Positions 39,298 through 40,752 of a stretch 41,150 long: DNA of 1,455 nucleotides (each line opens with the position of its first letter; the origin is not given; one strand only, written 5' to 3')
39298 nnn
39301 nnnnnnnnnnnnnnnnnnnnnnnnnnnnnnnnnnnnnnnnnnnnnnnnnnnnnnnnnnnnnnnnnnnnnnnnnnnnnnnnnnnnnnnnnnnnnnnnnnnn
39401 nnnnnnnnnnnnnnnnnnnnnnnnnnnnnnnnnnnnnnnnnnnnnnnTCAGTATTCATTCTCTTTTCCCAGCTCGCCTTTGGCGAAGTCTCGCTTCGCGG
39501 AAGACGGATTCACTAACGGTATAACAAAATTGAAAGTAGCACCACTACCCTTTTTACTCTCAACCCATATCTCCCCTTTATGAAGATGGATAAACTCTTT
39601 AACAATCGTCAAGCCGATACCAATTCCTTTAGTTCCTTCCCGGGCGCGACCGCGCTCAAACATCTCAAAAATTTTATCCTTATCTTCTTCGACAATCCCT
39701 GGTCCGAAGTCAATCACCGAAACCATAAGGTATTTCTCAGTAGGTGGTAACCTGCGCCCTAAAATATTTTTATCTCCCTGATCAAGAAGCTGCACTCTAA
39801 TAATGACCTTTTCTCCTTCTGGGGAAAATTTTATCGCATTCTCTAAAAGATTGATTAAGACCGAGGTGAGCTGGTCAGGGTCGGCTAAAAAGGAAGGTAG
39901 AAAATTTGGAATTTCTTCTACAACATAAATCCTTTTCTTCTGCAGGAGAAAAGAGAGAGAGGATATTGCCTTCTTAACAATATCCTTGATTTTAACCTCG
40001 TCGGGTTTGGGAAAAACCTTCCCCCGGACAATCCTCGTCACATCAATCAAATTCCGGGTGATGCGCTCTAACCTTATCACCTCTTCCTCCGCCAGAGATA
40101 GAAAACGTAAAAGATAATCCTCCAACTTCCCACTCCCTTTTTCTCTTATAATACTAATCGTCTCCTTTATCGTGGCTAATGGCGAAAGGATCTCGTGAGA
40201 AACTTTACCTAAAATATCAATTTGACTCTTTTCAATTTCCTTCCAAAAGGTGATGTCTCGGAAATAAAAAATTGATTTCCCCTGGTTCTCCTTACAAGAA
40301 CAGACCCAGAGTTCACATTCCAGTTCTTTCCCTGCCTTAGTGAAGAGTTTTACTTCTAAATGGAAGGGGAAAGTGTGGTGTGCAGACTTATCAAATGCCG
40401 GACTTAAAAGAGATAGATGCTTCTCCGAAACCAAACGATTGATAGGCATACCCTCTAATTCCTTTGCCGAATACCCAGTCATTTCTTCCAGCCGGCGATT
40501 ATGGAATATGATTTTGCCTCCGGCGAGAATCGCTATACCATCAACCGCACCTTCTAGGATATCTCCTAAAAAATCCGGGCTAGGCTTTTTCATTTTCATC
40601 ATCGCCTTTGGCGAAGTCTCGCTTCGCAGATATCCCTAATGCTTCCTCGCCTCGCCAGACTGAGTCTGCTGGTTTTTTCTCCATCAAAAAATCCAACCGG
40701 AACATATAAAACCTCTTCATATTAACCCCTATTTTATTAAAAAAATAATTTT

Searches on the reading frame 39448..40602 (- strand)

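Call 9: search_protein_families(library=pfam, proteins=[window:39448-40602:-])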
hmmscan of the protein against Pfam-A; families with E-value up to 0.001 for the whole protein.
window:39448-40602:- (384 aa): 6 families
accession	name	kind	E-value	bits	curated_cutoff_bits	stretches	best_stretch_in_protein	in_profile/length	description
PF02518.31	HATPase_c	-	2.2e-25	89.7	26.4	1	241-363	2-109/111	Histidine kinase-, DNA gyrase B-, and HSP90-like ATPase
PF13426.13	PAS_9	-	6e-09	36.6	27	1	21-118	2-102/103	PAS domain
PF00989.32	PAS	-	5.9e-08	33.2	22.6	1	15-117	6-113/113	PAS fold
PF00512.31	HisKA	-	1.8e-07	31.6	26.9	1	129-191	4-63/66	His Kinase A (phospho-acceptor) domain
PF13188.13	PAS_8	-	1.7e-06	28.2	21.8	1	14-59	5-48/65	PAS domain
PF08447.18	PAS_3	-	3.1e-05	24.6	25.6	1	31-92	1-64/89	PAS fold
